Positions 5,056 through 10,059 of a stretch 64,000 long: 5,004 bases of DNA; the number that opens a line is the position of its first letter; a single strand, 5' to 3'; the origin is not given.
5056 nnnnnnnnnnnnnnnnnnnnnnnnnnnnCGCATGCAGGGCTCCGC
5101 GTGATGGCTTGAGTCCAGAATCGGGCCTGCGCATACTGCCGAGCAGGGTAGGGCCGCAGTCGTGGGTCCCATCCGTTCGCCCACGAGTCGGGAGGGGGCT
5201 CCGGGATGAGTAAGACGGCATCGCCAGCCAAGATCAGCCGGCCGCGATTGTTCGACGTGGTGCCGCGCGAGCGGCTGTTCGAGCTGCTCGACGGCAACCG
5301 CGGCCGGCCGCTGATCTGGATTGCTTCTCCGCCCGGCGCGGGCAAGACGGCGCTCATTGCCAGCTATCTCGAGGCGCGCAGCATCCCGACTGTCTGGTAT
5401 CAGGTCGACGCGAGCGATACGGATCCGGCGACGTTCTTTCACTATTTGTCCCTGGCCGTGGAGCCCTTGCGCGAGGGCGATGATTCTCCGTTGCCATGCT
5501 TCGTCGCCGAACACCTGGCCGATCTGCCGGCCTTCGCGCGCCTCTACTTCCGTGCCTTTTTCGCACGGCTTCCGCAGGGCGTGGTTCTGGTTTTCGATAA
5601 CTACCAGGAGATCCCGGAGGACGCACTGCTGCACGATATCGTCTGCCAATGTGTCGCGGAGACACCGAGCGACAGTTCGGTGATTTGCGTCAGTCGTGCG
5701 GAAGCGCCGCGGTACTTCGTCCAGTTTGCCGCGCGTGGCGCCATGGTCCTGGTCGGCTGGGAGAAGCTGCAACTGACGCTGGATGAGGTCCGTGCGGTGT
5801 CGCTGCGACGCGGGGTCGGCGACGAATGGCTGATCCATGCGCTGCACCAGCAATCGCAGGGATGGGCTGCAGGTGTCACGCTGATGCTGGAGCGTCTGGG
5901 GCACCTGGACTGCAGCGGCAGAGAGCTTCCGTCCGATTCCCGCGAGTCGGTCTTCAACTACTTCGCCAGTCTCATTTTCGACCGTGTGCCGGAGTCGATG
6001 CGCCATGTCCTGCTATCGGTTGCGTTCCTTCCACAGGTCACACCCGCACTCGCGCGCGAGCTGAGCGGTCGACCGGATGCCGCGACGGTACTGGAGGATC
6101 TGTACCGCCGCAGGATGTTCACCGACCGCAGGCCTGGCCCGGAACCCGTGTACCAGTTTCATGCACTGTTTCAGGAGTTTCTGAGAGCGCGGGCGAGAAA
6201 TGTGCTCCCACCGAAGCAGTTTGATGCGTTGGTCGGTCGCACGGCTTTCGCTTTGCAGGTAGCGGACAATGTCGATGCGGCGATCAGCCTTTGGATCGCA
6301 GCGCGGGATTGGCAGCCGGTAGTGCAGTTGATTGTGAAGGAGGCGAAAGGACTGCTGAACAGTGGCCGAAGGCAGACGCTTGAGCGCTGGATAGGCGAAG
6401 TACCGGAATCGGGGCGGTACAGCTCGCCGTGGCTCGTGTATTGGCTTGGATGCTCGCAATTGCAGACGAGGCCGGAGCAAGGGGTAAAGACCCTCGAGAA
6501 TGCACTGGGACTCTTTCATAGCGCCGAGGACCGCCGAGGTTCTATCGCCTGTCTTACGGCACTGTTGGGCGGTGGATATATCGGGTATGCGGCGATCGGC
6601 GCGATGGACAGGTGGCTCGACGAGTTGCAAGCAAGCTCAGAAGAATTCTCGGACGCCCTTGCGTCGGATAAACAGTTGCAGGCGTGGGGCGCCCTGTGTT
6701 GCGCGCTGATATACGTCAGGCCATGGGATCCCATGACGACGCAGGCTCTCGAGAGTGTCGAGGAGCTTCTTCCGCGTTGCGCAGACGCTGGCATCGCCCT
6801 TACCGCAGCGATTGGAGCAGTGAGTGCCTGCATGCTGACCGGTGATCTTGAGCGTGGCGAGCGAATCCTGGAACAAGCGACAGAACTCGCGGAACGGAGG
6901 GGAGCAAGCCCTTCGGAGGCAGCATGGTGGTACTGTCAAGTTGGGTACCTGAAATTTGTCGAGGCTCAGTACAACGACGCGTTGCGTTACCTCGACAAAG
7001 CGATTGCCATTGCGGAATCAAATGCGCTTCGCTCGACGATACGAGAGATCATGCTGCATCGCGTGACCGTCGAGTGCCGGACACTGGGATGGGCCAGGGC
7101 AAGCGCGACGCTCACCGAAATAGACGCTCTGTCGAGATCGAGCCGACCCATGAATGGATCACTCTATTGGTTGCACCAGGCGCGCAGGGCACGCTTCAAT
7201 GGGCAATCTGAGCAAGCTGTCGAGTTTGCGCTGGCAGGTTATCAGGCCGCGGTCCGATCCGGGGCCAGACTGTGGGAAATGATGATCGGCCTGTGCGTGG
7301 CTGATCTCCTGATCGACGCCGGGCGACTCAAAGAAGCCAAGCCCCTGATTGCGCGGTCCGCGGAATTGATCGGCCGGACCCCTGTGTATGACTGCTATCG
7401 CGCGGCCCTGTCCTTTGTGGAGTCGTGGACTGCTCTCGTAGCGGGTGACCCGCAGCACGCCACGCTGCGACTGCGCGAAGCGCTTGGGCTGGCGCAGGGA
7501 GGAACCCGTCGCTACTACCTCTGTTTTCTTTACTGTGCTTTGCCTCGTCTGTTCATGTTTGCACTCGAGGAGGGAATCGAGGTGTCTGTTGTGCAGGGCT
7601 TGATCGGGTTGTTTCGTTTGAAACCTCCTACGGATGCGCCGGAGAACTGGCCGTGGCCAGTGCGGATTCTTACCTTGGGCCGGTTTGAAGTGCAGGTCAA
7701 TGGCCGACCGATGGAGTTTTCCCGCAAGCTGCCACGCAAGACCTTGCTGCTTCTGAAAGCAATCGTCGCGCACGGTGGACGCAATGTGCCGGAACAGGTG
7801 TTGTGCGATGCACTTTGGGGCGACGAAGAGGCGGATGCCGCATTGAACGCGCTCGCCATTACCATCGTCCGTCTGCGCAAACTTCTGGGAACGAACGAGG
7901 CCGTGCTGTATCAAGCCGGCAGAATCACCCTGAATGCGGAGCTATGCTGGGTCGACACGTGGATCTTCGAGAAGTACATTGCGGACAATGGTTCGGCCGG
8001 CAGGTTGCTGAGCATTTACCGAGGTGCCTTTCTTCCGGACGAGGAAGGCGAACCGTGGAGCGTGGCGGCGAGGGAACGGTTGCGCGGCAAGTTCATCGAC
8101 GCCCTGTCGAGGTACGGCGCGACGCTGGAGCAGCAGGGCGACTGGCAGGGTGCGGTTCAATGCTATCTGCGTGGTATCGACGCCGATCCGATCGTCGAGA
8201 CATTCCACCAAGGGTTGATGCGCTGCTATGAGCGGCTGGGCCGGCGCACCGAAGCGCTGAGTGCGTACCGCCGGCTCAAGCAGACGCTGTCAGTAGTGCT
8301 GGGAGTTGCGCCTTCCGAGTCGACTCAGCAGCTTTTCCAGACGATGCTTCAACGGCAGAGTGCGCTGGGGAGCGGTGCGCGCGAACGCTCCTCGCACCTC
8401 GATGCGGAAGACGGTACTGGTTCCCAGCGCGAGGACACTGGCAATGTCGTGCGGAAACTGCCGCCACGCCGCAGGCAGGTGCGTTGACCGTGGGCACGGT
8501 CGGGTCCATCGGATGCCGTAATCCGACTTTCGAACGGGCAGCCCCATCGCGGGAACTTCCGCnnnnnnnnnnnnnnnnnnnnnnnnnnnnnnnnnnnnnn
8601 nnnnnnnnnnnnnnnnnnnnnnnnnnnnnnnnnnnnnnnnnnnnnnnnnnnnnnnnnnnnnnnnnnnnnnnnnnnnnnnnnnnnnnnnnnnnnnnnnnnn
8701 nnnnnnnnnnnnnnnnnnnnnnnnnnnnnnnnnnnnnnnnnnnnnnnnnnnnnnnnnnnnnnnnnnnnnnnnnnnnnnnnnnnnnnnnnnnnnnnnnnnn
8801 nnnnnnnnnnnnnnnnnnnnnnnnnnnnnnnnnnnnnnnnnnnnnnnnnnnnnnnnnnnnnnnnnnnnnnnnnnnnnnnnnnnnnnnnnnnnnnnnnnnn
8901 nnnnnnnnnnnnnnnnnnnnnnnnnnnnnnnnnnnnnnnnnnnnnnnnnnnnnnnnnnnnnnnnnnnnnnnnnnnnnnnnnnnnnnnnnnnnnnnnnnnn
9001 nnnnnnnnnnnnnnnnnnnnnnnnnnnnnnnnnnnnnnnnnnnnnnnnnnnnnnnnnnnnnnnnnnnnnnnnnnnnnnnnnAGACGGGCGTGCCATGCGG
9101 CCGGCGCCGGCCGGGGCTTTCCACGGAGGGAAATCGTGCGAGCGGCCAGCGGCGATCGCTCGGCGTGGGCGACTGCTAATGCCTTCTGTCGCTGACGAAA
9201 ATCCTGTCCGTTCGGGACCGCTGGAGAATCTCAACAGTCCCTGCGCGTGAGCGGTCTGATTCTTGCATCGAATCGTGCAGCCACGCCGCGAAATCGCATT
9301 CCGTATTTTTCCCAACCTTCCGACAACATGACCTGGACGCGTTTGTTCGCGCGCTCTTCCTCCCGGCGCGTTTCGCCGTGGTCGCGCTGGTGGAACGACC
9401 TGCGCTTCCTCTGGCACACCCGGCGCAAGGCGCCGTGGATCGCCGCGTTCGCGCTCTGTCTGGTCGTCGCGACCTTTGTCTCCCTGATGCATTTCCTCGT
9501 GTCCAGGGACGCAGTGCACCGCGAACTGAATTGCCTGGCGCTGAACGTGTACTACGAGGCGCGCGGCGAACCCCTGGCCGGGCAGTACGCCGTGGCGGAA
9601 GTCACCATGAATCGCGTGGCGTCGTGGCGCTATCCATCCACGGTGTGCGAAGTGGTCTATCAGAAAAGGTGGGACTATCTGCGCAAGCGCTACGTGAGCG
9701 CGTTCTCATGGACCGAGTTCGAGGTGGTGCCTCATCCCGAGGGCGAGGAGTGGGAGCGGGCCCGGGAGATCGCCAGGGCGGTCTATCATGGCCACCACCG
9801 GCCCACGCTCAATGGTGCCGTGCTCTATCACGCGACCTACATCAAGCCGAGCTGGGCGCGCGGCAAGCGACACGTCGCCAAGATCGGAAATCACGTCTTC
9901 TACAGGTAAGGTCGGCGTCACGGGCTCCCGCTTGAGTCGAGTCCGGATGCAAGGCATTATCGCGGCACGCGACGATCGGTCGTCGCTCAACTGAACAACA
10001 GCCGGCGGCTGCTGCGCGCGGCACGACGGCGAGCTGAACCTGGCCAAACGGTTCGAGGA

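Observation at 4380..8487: Low-G+C three-gene locus: coupled 65-aa ORF, secreted 4-Cys protein and a STAND-BTAD regulator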

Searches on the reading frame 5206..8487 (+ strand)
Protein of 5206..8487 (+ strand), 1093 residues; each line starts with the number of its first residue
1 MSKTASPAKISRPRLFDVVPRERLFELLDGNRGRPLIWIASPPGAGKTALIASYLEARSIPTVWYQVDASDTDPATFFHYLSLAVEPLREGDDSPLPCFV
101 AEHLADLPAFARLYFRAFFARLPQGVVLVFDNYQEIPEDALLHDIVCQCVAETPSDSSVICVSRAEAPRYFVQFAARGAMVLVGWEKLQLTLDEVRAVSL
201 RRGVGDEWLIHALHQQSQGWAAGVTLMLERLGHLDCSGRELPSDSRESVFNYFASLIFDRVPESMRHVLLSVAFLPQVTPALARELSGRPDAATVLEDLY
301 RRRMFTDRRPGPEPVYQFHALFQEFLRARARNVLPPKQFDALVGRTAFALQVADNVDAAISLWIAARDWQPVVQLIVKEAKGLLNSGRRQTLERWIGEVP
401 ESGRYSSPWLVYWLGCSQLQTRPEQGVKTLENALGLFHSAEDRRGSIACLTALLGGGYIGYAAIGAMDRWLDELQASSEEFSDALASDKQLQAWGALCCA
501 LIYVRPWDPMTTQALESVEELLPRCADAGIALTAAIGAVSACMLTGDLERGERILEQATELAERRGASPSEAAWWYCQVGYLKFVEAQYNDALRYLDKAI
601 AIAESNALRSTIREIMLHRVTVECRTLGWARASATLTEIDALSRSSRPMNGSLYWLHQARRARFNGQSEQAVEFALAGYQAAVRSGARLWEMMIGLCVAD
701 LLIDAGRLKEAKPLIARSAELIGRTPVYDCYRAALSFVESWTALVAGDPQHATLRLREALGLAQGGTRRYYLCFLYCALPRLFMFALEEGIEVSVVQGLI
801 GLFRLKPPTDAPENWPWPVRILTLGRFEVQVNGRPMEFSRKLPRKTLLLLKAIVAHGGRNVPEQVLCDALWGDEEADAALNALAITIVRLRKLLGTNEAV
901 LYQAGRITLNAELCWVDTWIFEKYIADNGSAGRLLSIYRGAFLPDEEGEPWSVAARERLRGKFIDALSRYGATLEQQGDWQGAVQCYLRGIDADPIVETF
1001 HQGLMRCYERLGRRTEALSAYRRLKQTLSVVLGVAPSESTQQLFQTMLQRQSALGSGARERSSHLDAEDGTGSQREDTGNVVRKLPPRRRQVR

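Call 5: search_protein_families(library=pfam, proteins=[window:5206-8487:+], max_evalue=0.01)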
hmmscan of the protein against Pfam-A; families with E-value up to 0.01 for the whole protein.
window:5206-8487:+ (1093 aa): 13 families
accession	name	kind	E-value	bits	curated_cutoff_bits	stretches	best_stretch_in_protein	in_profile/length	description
PF03704.23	BTAD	-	2.1e-21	77.3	22.1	1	935-1047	33-145/146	Bacterial transcriptional activator domain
PF13424.12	TPR_12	-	5.9e-10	39.6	30.1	1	540-605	11-77/77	Tetratricopeptide repeat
PF07719.23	TPR_2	-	4.3e-07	30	27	0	965-995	2-32/34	Tetratricopeptide repeat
PF00515.34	TPR_1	-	2.2e-06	27.7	27.8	0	966-995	3-32/34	Tetratricopeptide repeat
PF00486.34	Trans_reg_C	-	9.3e-06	26.1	26.2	1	841-897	5-60/77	Transcriptional regulatory protein, C terminal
PF13176.12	TPR_7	-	3.6e-05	24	27.9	0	966-994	1-31/36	Tetratricopeptide repeat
PF13191.12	AAA_16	-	7.2e-05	23.8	32.6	1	22-140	10-148/167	AAA ATPase domain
PF13181.12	TPR_8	-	0.00017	21.9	25.7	0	965-995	2-32/34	Tetratricopeptide repeat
PF13401.12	AAA_22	-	0.00041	21.1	27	1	33-144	4-103/130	AAA domain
PF13174.12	TPR_6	-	0.00079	20.4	26.3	0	1005-1026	7-28/33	Tetratricopeptide repeat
PF14559.12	TPR_19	-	0.00095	19.9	25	0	976-1024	3-51/68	Tetratricopeptide repeat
PF24883.2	NPHP3_N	-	0.0058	17.3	24.8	0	28-164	16-164/164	Nephrocystin 3, N-terminal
PF13428.12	TPR_14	-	0.0087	17.1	23.5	0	966-995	3-32/44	Tetratricopeptide repeat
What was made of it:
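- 5206..8487 (+): 1093-aa STAND regulator. The MalT-type NTPase/NOD covers residues 7-420 (nt 5224-6465), with Walker A GAGKT at residues 43-47 and Walker B VLVFD. A helical/TPR sensor covers about residues 430-820. The OmpR-type wHTH covers residues 841-897 (nt 7726-7896). BTAD covers residues 935-1047 (nt 8008-8346). It also gives AAA_16 (call 5).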

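Call 6: search_protein_families(library=ncbifam, proteins=[window:5206-8487:+], max_evalue=0.01)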
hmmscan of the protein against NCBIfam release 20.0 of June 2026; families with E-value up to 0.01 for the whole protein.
window:5206-8487:+ (1093 aa): 5 families
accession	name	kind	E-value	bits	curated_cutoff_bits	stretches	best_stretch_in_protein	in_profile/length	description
NF003420.0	PRK04841.1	equivalog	4.7e-45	153.9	537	1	7-420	4-424/903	HTH-type transcriptional regulator MalT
NF053617.1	SARPRegAfsRStmc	equivalog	9.1e-10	37.1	1430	1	848-1061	55-279/986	SARP-family global regulator AfsR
NF041231.1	BagI_FevR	exception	1.3e-06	28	500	1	994-1057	179-243/315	AfsR/SARP family transcriptional regulator BagI/FevR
NF033118.1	vanR-O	exception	0.0044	16.5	505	1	828-896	143-206/233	vancomycin resistance response regulator transcription factor VanR-O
NF005568.0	PRK07239.1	equivalog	0.0057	15.6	273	0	839-900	303-361/381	uroporphyrinogen-III synthase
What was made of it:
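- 5206..8487 (+): NCBIfam matches MalT over residues 7-420 at E=4.7e-45, far below the equivalog cut-off (call 6).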

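Call 18: search_protein_families(library=padloc, proteins=[window:5206-8487:+], max_evalue=0.01)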
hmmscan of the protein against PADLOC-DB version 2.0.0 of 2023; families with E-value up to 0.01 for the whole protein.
window:5206-8487:+ (1093 aa): 1 family
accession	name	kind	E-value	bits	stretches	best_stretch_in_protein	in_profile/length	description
PDLC01171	TPR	-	2.2e-06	25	1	573-916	179-472/504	TPR repeats containing protein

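Call 63: search_solved_structures(query=window:5206-8487:+, max_evalue=0.001)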
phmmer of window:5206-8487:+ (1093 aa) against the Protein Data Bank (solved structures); distinct sequences matched with E-value up to 0.001: 21.
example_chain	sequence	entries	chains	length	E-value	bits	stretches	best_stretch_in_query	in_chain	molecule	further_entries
8bob_C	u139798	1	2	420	6.1e-23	83.5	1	7-401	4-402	HTH-type transcriptional regulator MalT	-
7yea_A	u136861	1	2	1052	4.4e-14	54.1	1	958-1023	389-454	UDP-N-acetylglucosamine--peptide N-acetylglucosaminyltransferase 110 kDa subunit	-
7yeh_B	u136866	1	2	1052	4.4e-14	54.1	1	958-1023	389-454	UDP-N-acetylglucosamine--peptide N-acetylglucosaminyltransferase 110 kDa subunit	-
7ntf_A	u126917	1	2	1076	4.9e-14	54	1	958-1023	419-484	Isoform 1 of UDP-N-acetylglucosamine--peptide N-acetylglucosaminyltransferase 110 kDa subu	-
5lwv_A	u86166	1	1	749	9e-08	33.2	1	958-1023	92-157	Host cell factor 1,UDP-N-acetylglucosamine--peptide N-acetylglucosaminyltransferase 110 kD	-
1w3b_A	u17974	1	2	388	9.3e-08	33.2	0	958-1027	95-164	UDP-N-ACETYLGLUCOSAMINE--PEPTIDE N-ACETYLGLUCOSAMINYLTRANSFERASE 110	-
5lvv_A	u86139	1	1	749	1.1e-07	32.9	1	958-1023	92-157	UDP-N-acetylglucosamine--peptide N-acetylglucosaminyltransferase 110 kDa subunit,UDP-N-ace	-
6eou_A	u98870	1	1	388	1.3e-07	32.7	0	958-1027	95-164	UDP-N-acetylglucosamine--peptide N-acetylglucosaminyltransferase 110 kDa subunit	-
8cm9_A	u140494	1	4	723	2.4e-07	31.8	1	958-1023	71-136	UDP-N-acetylglucosamine--peptide N-acetylglucosaminyltransferase 110 kDa subunit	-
6ibo_A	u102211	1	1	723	2.6e-07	31.7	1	958-1023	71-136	UDP-N-acetylglucosamine--peptide N-acetylglucosaminyltransferase 110 kDa subunit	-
3pe3_A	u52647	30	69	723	2.6e-07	31.7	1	958-1023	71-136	UDP-N-acetylglucosamine--peptide N-acetylglucosaminyltransferase 110 kDa subunit | UDP-N-ACETYLGLUCOSAMINE--PEPTIDE N-ACETYLGLUCOSAMINYL TRANSFERASE 110 KDA SUB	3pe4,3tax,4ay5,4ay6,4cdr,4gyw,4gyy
6q4m_A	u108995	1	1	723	2.6e-07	31.7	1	958-1023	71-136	UDP-N-acetylglucosamine--peptide N-acetylglucosaminyltransferase 110 kDa subunit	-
8hvr_I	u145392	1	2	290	2.6e-07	31.7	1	842-1054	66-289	Regulatory protein AfsR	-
6tka_AAA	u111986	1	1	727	2.6e-07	31.7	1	958-1023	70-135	UDP-N-acetylglucosamine--peptide N-acetylglucosaminyltransferase 110 kDa subunit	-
5hgv_A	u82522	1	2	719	2.6e-07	31.7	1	958-1023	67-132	UDP-N-acetylglucosamine--peptide N-acetylglucosaminyltransferase 110 kDa subunit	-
2fez_A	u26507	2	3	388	0.00034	21.4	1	824-1052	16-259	Probable regulatory protein embR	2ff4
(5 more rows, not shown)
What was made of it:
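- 5206..8487 (+): PDB sequence matches are MalT 8bob (residues 7-401, E=6e-23), AfsR SARP 8hvr (residues 842-1054, E=2.6e-7) and EmbR 2fez (call 63).
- On SARP family (Streptomyces antibiotic regulatory proteins): It is supported by alignment of residues 842-1054 to the AfsR SARP structure 8hvr (E=2.6e-7) and to EmbR (call 63).
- On MalT / LAL regulators: Residues 7-401 align to MalT 8bob at E=6e-23 (call 63).
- Closest known: AfsR-AfsS of Streptomyces coelicolor. Same: The SARP part aligns to the solved AfsR SARP (8hvr, E=2.6e-7, call 63).
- Closest known: EmbR of Mycobacterium tuberculosis. Same: The wHTH + BTAD region aligns to it (2fez, residues 824-1052, E=3.4e-4, call 63).
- The regulator matches the MalT NOD and the AfsR/EmbR SARP module (calls 5, 6, 63).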

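Call 79: find_homologous_proteins(query=window:5206-8487:+, max_evalue=1e-20)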
Query window:5206-8487:+ (1093 aa): 728 proteins with E <= 1e-20 among 8000 candidates; the best 120 are listed.
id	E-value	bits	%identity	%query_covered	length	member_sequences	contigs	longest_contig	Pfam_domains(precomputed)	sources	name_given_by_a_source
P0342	0.0e+0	2486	100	100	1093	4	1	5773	PF03704.24,PF25873.1,PF00515.35,PF13424.13,PF00486.35,PF07719.24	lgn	-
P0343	0.0e+0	1530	64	100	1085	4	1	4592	PF03704.24,PF25873.1,PF13191.13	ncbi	-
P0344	0.0e+0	1519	62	100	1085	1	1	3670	PF03704.24,PF25873.1,PF00486.35,PF13191.13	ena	-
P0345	0.0e+0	1505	63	100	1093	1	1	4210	PF14559.13,PF03704.24,PF25873.1,PF00486.35,PF07719.24,PF13191.13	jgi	jgi:ATP/maltotriose-dependent transcriptional regulator MalT/DNA-binding SARP family transcriptional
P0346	0.0e+0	1485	63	100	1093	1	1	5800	PF03704.24,PF25873.1,PF00515.35,PF00486.35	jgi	jgi:ATP/maltotriose-dependent transcriptional regulator MalT/DNA-binding SARP family transcriptional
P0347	0.0e+0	1484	62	97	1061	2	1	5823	PF03704.24,PF25873.1,PF13191.13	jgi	jgi:LuxR family transcriptional regulator, maltose regulon positive regulatory protein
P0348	0.0e+0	1471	62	100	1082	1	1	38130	PF03704.24,PF25873.1,PF13424.13,PF13191.13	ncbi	-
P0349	0.0e+0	1457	60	100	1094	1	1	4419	PF03704.24,PF25873.1,PF24883.3,PF13424.13,PF13191.13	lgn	-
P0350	0.0e+0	1454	60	100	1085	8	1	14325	PF03704.24,PF25873.1,PF24883.3,PF05729.19,PF13424.13,PF13401.13,PF13191.13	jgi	-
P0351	0.0e+0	1449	60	100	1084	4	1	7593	PF03704.24,PF25873.1,PF24883.3,PF13401.13,PF13191.13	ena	-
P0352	0.0e+0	1447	59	100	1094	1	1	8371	PF03704.24,PF25873.1,PF13191.13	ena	-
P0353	0.0e+0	1438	60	100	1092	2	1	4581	PF03704.24,PF25873.1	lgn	-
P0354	0.0e+0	1437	60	100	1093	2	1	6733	PF03704.24,PF25873.1,PF24883.3,PF00515.35,PF13424.13,PF13401.13,PF07719.24,PF13191.13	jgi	jgi:LuxR family transcriptional regulator, maltose regulon positive regulatory protein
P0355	0.0e+0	1431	59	100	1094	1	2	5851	PF03704.24,PF25873.1,PF24883.3,PF00486.35,PF13401.13,PF13191.13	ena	-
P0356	0.0e+0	1426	59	100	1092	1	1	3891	PF03704.24,PF25873.1,PF24883.3,PF13191.13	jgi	jgi:LuxR family transcriptional regulator, maltose regulon positive regulatory protein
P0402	0.0e+0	1229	53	100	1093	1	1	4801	PF03704.24,PF25873.1,PF05729.19,PF13191.13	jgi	jgi:DNA-binding SARP family transcriptional activator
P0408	0.0e+0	1207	53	96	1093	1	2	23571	PF03704.24,PF25873.1,PF24883.3,PF00486.35,PF13191.13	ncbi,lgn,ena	-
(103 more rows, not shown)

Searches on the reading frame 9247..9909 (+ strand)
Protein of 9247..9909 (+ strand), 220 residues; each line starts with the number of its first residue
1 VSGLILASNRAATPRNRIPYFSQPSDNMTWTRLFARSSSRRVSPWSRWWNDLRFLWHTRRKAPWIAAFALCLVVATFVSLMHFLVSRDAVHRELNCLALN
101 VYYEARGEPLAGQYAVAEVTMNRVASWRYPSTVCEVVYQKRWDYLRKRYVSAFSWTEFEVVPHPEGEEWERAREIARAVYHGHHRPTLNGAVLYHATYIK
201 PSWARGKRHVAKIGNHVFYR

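Call 5: search_protein_families(library=pfam, proteins=[window:9247-9909:+], max_evalue=0.01)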
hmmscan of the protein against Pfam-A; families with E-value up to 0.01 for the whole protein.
window:9247-9909:+ (220 aa): 1 family
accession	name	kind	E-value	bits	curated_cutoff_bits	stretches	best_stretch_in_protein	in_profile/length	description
PF07486.17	Hydrolase_2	-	1e-23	84.3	27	1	107-219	1-100/100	Cell Wall Hydrolase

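Call 6: search_protein_families(library=ncbifam, proteins=[window:9247-9909:+], max_evalue=0.01)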
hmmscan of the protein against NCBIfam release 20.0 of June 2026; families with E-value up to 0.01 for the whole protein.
window:9247-9909:+ (220 aa): 1 family
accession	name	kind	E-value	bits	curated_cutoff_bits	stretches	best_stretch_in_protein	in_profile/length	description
TIGR02869.1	spore_SleB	equivalog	6.6e-14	52.3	236.5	1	91-219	86-200/201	spore cortex-lytic enzyme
